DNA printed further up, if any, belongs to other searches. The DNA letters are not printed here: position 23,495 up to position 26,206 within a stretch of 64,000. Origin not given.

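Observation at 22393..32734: Eliminase-type glycyl radical enzyme embedded in a sugar kinase / aldolase / monosaccharide-transporter operon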

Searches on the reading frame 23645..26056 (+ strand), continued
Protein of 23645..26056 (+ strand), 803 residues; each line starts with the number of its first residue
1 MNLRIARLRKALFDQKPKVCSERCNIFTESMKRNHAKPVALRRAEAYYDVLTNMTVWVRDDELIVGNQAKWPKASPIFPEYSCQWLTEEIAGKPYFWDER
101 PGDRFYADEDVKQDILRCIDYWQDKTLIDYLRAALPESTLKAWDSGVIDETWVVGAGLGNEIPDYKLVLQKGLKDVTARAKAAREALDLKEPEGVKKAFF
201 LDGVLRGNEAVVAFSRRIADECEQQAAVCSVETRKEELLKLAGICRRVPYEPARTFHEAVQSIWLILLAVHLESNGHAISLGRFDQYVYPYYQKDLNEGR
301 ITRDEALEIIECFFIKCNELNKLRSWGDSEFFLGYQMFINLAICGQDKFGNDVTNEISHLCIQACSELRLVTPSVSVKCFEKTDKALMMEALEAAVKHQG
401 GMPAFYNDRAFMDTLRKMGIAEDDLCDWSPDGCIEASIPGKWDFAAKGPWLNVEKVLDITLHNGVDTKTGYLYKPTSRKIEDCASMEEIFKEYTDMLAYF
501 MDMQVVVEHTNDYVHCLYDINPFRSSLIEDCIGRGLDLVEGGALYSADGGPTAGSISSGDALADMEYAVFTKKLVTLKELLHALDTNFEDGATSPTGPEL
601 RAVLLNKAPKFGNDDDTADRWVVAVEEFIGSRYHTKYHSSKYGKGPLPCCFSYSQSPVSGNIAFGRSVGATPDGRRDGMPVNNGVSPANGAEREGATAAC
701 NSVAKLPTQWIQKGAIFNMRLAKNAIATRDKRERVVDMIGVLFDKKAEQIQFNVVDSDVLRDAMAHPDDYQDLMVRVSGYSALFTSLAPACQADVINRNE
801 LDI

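Call 44: search_protein_families(library=pfam, alignment_id=A1, max_evalue=0.00001)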
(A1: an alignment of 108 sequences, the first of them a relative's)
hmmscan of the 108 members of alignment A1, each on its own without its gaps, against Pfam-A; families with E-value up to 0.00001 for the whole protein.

A. member 1, L020:5309-6175:+ (288 aa): 3 families
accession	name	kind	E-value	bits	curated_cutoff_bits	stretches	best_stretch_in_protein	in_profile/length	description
PF00455.28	DeoRC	-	2.3e-38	132.1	31.8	1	92-247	4-160/160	DeoR C terminal sensor domain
PF08220.18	HTH_DeoR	-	2.7e-16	59.5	21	1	8-63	1-56/57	DeoR-like helix-turn-helix domain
PF08279.18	HTH_11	-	1.8e-08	34.6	25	1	8-54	1-46/55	HTH domain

B. families by the number of members that match (of 108 scanned): 172 families (the first 25 are shown)
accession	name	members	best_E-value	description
PF00158.32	Sigma54_activat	3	1.7e-68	Sigma-54 interaction domain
PF04055.27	Radical_SAM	3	1.3e-21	Radical SAM superfamily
PF07728.20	AAA_5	3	6.2e-18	AAA domain (dynein-related subfamily)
PF02733.22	Dak1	2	3.3e-119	Dak1 domain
PF02653.21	BPD_transp_2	2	1.7e-48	Branched-chain amino acid transport system / permease component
PF00248.27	Aldo_ket_red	2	4.8e-46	Aldo/keto reductase family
PF00005.33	ABC_tran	2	2.4e-31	ABC transporter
PF07690.21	MFS_1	2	8.3e-29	Major Facilitator Superfamily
PF00704.34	Glyco_hydro_18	2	7.2e-22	Glycosyl hydrolases family 18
PF14532.12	Sigma54_activ_2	2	1.3e-20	Sigma-54 interaction domain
PF06429.18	Flg_bbr_C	2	1.5e-20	Flagellar basal body rod FlgEFG protein C-terminal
PF25601.1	AAA_lid_14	2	2.1e-20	AAA+ ATPase lid domain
PF00404.24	Dockerin_1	2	6.3e-20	Dockerin type I domain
PF00528.27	BPD_transp_1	2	2.3e-18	Binding-protein-dependent transport system inner membrane component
PF22692.1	LlgE_F_G_D1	2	9.1e-18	Flagellar hook protein FlgE/F/G D1 domain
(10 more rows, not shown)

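Call 56: search_solved_structures(query=L014:13365-14768:+, max_evalue=1e-10, show_alignments=1)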
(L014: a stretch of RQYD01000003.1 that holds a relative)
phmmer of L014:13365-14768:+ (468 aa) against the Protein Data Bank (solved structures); distinct sequences matched with E-value up to 1e-10: 3.
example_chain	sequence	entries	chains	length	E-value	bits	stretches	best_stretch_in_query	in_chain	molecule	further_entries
4c23_A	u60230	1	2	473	1e-71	245.4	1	3-464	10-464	L-FUCULOSE KINASE FUCK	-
2cgj_A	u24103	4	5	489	3.3e-57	197.6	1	1-460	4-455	L-RHAMNULOSE KINASE | RHAMNULOKINASE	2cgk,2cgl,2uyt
2zf5_O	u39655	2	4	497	8.6e-11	44.6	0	55-272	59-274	Glycerol kinase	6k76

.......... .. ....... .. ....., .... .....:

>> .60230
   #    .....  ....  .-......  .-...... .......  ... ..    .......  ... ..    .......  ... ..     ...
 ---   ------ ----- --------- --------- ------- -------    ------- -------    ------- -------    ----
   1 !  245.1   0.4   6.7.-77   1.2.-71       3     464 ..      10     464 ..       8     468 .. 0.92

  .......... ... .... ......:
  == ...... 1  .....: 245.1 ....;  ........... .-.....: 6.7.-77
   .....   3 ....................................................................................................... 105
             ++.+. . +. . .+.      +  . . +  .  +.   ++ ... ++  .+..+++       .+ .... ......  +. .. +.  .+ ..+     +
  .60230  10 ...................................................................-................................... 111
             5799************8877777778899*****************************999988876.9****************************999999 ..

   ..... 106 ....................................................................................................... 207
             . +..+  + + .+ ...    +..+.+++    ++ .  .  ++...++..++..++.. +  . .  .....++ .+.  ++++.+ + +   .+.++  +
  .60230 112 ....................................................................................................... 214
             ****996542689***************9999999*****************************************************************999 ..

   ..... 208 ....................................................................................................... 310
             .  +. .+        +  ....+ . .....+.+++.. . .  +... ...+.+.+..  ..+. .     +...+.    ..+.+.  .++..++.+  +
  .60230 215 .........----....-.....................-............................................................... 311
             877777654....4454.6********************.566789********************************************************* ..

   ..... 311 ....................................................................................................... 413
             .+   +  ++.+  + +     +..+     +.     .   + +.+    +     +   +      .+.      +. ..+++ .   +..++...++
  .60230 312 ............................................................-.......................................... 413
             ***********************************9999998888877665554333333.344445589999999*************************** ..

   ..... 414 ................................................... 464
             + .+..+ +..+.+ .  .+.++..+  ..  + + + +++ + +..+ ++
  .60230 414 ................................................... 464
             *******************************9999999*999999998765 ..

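Call 62: search_protein_representatives(protein=window:23645-26056:+)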
Query: 803 residues. Proteins with E-value up to 0.001 (for the whole library): 7906; up to 1e-10: 4372; up to 1e-30: 1823. The best 150 are listed.
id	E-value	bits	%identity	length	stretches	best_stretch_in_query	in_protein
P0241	0.0e+00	1216.9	63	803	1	1-802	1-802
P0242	2.9e-194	664.3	39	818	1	3-800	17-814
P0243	6.5e-175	600.3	38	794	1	3-801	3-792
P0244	1.7e-172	592.3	38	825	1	4-800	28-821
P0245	7.3e-168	577.0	37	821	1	4-800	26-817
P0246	5.1e-164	564.3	36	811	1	4-800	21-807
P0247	1.4e-159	549.6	36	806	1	3-801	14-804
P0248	8.7e-157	540.4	36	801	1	1-798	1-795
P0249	2.1e-153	529.1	38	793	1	4-800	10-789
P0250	1.0e-152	526.9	36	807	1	4-798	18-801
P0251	1.7e-152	526.2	35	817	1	4-801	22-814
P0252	1.5e-150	519.7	36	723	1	2-708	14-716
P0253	1.6e-150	519.6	35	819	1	1-801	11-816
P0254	1.1e-149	516.9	36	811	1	1-800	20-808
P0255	8.6e-147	507.3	36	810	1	4-800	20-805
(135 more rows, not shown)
